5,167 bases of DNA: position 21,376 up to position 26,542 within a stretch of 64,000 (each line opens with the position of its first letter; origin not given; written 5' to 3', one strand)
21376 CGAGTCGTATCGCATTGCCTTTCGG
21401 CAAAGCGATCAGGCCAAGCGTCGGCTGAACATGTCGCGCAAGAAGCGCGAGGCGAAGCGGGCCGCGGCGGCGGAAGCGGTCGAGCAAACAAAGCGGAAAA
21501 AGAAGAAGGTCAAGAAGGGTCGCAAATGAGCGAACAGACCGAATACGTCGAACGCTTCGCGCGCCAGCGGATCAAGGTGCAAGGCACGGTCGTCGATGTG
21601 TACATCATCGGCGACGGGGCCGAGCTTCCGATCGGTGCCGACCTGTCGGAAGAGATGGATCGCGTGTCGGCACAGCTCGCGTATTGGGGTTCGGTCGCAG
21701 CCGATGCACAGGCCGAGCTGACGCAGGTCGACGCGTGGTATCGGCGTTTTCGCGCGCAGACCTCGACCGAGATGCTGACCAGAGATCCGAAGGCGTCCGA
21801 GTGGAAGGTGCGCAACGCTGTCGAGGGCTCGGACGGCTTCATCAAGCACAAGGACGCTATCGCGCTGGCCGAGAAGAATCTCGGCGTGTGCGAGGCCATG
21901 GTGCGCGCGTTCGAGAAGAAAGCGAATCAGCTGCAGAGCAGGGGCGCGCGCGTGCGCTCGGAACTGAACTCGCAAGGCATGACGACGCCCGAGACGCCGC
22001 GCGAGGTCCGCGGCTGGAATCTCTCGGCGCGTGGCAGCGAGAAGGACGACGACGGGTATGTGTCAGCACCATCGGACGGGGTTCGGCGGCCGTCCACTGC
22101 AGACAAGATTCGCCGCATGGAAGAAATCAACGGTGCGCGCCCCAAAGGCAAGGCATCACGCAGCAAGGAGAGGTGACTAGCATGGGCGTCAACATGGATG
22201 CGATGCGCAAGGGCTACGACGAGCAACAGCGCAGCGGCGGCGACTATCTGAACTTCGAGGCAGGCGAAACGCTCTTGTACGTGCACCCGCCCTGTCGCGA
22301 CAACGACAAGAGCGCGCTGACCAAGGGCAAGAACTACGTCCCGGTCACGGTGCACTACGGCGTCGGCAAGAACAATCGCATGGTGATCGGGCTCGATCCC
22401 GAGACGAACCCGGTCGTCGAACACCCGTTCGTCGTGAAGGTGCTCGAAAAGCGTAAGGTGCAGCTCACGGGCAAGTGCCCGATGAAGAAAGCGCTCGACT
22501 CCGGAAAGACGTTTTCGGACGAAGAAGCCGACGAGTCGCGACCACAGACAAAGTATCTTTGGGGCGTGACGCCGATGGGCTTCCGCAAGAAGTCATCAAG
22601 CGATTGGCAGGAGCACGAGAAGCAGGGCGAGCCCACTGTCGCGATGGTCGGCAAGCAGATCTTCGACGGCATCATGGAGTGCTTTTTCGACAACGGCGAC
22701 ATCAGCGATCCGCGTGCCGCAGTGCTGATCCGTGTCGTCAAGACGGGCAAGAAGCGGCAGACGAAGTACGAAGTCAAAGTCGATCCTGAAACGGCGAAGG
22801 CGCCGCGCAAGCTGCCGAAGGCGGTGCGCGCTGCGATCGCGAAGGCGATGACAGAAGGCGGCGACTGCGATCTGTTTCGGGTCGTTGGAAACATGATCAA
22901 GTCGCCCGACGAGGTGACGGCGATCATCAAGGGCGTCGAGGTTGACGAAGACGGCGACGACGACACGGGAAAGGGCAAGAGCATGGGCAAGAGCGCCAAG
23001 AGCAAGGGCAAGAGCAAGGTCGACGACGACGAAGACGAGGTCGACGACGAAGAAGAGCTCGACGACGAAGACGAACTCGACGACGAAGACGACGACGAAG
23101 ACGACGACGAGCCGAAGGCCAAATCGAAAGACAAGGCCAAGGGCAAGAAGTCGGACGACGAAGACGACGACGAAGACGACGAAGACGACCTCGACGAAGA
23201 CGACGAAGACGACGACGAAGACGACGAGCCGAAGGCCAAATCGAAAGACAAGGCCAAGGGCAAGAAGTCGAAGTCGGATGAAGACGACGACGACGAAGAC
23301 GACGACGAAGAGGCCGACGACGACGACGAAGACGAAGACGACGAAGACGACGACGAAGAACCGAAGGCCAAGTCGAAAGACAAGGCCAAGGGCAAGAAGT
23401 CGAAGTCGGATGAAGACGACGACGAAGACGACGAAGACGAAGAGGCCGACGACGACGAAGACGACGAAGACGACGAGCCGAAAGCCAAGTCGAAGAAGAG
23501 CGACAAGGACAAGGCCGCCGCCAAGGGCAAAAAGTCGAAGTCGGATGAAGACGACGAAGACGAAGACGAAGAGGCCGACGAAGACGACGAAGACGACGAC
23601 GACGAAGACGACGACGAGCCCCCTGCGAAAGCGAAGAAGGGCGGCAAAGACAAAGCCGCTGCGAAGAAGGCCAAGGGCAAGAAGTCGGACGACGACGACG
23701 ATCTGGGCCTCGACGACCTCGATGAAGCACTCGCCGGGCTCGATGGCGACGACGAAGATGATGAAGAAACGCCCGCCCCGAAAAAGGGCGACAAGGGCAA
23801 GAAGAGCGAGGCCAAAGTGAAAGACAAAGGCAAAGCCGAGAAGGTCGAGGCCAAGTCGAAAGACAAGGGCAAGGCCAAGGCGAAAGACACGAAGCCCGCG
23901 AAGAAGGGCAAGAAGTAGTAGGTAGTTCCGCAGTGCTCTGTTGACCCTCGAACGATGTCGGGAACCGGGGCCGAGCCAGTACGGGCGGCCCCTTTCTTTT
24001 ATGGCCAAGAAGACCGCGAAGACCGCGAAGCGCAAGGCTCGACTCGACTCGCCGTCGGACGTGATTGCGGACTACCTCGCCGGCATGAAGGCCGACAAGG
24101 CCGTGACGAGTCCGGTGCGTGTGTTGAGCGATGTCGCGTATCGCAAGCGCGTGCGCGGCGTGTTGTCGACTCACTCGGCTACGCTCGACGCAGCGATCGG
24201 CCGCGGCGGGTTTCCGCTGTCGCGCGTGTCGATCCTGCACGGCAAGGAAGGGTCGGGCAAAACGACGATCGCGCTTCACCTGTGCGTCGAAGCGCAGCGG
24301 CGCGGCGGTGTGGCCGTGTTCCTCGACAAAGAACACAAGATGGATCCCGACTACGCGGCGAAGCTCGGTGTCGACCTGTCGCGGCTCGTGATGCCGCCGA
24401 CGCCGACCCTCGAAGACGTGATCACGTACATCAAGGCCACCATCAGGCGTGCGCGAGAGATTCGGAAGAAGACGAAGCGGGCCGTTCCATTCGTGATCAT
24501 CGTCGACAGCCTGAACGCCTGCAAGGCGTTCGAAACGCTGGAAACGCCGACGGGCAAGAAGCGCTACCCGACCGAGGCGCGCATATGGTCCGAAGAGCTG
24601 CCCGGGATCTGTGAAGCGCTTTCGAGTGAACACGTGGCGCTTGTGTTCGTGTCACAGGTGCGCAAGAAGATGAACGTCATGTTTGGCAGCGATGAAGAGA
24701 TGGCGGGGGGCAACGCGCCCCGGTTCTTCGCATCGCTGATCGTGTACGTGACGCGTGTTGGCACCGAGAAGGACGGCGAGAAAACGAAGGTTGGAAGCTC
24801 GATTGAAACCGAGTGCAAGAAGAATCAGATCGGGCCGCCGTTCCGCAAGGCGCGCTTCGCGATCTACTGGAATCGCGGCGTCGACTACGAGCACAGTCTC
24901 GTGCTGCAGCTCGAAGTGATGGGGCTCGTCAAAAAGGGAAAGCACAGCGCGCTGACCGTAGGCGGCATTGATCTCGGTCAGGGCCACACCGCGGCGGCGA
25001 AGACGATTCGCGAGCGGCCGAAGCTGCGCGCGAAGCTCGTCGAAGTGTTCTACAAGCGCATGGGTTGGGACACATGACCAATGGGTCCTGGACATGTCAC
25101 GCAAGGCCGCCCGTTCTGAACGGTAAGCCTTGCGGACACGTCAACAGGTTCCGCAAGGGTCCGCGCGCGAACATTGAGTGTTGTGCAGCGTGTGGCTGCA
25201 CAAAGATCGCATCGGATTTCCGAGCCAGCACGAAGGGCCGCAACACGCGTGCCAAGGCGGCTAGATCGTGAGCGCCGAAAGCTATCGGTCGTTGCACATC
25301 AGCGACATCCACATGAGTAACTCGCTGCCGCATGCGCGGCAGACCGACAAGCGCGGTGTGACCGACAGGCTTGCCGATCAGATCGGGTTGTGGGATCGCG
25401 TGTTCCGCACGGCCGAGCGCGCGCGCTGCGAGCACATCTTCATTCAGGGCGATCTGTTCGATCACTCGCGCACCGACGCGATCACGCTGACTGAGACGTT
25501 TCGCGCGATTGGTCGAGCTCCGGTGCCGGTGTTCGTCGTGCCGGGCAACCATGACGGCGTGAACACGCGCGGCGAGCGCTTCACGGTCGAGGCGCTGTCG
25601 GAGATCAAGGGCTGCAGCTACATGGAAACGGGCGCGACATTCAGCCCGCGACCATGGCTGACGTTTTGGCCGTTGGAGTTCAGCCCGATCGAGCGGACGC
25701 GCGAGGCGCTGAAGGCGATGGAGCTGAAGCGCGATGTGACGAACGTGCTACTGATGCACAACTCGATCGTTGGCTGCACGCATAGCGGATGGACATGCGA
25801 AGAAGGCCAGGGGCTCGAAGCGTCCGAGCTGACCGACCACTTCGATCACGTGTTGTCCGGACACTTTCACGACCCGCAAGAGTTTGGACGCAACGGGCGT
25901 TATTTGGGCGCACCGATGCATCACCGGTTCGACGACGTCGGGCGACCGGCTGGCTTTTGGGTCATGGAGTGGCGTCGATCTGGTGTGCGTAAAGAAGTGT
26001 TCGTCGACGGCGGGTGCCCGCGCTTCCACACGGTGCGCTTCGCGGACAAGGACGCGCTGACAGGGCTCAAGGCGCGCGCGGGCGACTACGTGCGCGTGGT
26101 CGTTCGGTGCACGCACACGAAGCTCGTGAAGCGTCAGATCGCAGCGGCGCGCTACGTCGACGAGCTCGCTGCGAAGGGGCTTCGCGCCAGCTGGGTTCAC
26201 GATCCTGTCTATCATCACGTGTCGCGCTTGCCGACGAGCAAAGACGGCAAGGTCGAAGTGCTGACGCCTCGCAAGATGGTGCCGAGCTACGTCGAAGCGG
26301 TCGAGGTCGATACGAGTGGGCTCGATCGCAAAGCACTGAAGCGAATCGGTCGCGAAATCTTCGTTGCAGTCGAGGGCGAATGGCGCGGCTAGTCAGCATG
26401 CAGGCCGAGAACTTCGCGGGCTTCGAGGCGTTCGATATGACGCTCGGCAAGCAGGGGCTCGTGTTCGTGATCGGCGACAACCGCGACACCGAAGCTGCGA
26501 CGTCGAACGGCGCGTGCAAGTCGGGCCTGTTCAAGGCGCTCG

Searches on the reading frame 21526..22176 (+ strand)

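Call 20: search_protein_families(library=pfam, max_evalue=0.01, proteins=[window:21526-22176:+])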
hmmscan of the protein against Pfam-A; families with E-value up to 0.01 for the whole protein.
window:21526-22176:+ (216 aa): 0 families

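Call 22: search_protein_families(library=phrogs, max_evalue=0.001, proteins=[window:21526-22176:+])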
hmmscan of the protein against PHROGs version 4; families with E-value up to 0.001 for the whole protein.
window:21526-22176:+ (216 aa): 2 families
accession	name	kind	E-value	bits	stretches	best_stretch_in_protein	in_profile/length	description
phrog_1069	-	unknown function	3.4e-08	34.1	1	39-154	293-412/425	-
phrog_1389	-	unknown function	4.1e-05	24.6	0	95-150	64-119/122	-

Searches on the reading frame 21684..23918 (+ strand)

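Call 20: search_protein_families(library=pfam, max_evalue=0.01, proteins=[window:21684-23918:+])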
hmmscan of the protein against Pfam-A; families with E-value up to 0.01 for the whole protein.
window:21684-23918:+ (744 aa): 0 families

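Call 22: search_protein_families(library=phrogs, max_evalue=0.001, proteins=[window:21684-23918:+])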
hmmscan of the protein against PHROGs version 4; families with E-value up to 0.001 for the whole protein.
window:21684-23918:+ (744 aa): 1 family
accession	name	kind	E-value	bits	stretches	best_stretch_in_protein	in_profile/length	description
phrog_1192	-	DNA, RNA and nucleotide metabolism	2e-06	28.5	1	276-502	105-318/326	single strand DNA binding protein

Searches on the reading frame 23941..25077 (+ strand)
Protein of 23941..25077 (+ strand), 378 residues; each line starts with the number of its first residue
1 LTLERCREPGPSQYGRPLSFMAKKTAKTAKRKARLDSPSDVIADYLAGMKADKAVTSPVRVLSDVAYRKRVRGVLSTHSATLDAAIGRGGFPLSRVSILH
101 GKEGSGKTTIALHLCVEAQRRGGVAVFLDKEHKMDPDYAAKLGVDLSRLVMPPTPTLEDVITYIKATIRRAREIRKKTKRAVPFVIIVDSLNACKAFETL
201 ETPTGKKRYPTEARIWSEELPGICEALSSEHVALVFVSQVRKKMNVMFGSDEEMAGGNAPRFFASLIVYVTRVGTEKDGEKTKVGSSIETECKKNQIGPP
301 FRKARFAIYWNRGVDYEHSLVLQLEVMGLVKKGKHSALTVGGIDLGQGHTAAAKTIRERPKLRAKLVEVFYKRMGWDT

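Call 20: search_protein_families(library=pfam, max_evalue=0.01, proteins=[window:23941-25077:+])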
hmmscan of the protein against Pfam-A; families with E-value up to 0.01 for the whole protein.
window:23941-25077:+ (378 aa): 11 families
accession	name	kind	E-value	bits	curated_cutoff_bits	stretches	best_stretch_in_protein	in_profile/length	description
PF00154.27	RecA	-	2.1e-49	168.8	27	1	73-314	31-261/262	recA bacterial DNA recombination protein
PF06745.19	ATPase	-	1.2e-06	28.5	26.6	1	81-166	7-94/231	KaiC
PF01656.29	CbiA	-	0.00026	21.4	25.4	1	97-163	2-54/125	CobQ/CobB/MinD/ParA nucleotide binding domain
PF05729.18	NACHT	-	0.00027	21.2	26.7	1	95-197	1-96/167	NACHT domain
PF13481.12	AAA_25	-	0.00039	20.5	27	1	89-122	28-59/195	AAA domain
PF20720.3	nSTAND3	-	0.0015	18.7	27.2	1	95-123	18-46/155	Novel STAND NTPase 3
PF13191.12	AAA_16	-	0.0016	19.4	32.6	1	81-153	11-85/167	AAA ATPase domain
PF01637.24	ATPase_2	-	0.0026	18.1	33.2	1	96-197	22-125/225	ATPase domain predominantly from Archaea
PF00004.35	AAA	-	0.0033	18.3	21.2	1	98-193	2-68/131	ATPase family associated with various cellular activities (AAA)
PF25199.1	nSTAND_NTPase5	-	0.0042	17.4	34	1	94-136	41-83/145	Novel STAND NTPase 5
PF13479.12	AAA_24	-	0.0056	17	27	1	98-194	6-76/195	AAA domain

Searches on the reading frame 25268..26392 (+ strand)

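Call 20: search_protein_families(library=pfam, max_evalue=0.01, proteins=[window:25268-26392:+])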
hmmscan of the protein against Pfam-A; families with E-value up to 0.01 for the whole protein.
window:25268-26392:+ (374 aa): 3 families
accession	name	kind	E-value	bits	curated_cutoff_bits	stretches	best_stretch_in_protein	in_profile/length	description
PF00149.33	Metallophos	-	5.2e-13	50.3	21.5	1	7-203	2-191/191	Calcineurin-like phosphoesterase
PF12850.12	Metallophos_2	-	2.7e-06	27.9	27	1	9-209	4-125/154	Calcineurin-like phosphoesterase superfamily domain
PF14582.11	Metallophos_3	-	0.0008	19.3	28.2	1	60-97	64-101/259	Metallophosphoesterase, calcineurin superfamily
